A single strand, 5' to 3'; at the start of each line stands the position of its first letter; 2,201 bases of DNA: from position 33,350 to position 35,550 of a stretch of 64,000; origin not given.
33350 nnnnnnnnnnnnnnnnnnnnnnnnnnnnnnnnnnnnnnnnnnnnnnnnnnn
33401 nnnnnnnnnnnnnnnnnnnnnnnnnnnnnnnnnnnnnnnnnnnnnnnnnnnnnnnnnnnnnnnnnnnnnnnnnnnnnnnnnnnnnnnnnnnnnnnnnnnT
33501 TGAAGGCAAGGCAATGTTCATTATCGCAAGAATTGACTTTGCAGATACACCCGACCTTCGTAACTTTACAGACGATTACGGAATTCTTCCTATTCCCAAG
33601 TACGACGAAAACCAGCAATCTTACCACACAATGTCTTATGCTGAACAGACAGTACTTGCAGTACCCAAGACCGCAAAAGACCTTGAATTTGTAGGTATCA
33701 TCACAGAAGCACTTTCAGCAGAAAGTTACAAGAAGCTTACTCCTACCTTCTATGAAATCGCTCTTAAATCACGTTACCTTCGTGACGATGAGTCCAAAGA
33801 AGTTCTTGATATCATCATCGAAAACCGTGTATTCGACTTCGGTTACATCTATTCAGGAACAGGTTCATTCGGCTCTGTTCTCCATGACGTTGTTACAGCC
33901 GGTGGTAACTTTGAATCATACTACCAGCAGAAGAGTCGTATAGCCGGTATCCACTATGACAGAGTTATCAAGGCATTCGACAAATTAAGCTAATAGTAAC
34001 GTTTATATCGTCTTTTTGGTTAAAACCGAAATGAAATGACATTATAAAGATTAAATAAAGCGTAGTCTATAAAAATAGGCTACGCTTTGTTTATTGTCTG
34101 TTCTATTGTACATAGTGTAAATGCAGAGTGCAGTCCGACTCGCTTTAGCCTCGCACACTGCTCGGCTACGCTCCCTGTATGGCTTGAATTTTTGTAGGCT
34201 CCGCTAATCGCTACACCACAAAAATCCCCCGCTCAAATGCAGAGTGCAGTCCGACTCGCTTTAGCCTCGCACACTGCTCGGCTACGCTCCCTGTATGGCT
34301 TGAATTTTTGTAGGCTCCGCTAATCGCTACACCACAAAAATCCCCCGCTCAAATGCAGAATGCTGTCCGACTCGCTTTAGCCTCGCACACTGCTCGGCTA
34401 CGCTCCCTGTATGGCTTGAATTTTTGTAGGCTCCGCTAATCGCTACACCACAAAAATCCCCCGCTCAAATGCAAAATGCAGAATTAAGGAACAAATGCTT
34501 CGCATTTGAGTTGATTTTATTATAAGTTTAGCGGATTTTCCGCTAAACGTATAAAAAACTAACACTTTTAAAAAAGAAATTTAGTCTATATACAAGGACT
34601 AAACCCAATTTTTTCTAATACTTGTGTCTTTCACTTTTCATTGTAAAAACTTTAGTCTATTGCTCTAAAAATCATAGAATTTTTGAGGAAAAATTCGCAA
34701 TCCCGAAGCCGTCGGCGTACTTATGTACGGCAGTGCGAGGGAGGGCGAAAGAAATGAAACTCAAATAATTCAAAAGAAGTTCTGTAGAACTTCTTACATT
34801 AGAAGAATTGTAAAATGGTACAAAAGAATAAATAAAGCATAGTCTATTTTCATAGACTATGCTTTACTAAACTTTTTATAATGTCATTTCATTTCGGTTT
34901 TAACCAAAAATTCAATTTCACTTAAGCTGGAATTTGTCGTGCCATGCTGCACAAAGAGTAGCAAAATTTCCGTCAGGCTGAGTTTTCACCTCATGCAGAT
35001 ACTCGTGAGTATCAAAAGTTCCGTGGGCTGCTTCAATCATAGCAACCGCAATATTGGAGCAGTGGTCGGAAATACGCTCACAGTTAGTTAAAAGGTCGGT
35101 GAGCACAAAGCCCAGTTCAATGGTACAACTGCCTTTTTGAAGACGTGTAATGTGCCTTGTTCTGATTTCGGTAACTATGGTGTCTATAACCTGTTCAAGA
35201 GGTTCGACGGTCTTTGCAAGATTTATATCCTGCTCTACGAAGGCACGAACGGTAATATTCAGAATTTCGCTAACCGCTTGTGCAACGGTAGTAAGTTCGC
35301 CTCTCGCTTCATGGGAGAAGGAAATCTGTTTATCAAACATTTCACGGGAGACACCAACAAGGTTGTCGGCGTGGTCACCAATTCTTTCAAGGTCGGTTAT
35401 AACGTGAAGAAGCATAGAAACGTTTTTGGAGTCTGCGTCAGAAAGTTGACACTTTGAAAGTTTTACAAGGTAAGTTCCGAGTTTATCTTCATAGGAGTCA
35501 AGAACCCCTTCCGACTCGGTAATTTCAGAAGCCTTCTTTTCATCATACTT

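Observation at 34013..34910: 898-bp ORF-free island bounded by perfect 36-bp inverted repeats between two convergent genes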

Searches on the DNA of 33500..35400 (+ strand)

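Call 4: search_rna_families(source=window, start=33500, end=35400, threshold=evalue, max_evalue=1, show_alignments=3)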
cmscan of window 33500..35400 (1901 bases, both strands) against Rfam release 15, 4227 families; matches with E-value up to 1: 3.
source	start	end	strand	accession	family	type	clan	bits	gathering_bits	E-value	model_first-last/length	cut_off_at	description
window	34026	34086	+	RF02844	RefA9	Gene; antisense;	-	28.2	49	0.1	1-64/64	no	Enterococcus sRNA A9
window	34802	34864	+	RF02844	RefA9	Gene; antisense;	-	24.4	49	0.65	1-64/64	no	Enterococcus sRNA A9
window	34833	34866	+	RF02637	EF0408_EF0409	Gene; sRNA;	-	15.3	440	0.37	375-408/412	no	Enterococcus sRNA EF0408_EF0409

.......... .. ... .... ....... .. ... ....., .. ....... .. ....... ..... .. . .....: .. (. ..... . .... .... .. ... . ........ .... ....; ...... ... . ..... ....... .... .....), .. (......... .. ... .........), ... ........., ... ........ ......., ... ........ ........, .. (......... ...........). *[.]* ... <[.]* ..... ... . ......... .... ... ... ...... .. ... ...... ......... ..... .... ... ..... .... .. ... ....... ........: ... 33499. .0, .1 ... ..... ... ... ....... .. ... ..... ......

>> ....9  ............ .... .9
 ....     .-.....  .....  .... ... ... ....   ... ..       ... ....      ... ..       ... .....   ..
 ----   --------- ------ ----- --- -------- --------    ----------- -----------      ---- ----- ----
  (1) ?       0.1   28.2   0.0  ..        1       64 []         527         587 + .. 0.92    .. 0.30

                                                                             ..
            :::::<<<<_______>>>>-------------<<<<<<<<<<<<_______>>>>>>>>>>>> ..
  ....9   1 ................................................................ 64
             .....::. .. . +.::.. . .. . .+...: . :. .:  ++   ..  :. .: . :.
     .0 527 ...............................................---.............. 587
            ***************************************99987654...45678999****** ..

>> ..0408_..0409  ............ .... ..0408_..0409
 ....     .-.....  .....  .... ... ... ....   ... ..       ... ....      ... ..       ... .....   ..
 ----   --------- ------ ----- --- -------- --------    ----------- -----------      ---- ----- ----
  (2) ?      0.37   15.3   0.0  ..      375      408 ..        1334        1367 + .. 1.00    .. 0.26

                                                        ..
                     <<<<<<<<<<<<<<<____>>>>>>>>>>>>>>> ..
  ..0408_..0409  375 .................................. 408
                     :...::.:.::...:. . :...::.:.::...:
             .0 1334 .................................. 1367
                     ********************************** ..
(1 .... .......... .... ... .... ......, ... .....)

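Call 35: search_dna_similar(query=window:33994-34917:+, collection=plasmids, mode=distant, max_evalue=0.01)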
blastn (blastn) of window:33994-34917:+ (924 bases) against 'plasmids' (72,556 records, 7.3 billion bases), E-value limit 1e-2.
No match.

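Call 36: search_dna_similar(query=window:33994-34917:+, collection=phages, mode=distant, max_evalue=0.01)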
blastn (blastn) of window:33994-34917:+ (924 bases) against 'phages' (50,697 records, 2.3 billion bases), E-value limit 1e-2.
No match.

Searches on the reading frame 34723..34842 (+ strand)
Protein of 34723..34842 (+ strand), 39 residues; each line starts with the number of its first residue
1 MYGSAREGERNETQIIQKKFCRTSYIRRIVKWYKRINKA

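Call 26: find_encoding_contigs(protein=window:34723-34842:+, flank=3000, max_places=10)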
Protein window:34723-34842:+ (39 aa): 16 contigs read that carry it; 2 places shown.
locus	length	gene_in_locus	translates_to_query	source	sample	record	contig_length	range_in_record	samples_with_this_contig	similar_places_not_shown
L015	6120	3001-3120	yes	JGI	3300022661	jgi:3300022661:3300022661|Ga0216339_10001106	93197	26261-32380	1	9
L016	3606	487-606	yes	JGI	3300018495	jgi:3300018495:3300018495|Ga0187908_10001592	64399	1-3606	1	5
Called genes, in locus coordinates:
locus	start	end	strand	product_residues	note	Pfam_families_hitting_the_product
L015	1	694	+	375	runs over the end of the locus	PF04055:Radical_SAM, PF06969:HemN_C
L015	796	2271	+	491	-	-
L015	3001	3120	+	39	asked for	-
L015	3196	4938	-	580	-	PF02690:Na_Pi_cotrans, PF01895:PhoU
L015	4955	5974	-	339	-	PF00512:HisKA, PF02518:HATPase_c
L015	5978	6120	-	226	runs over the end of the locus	PF00072:Response_reg, PF00486:Trans_reg_C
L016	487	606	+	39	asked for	-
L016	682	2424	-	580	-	PF02690:Na_Pi_cotrans, PF01895:PhoU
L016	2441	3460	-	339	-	PF00512:HisKA, PF02518:HATPase_c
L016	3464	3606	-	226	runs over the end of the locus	PF00072:Response_reg, PF00486:Trans_reg_C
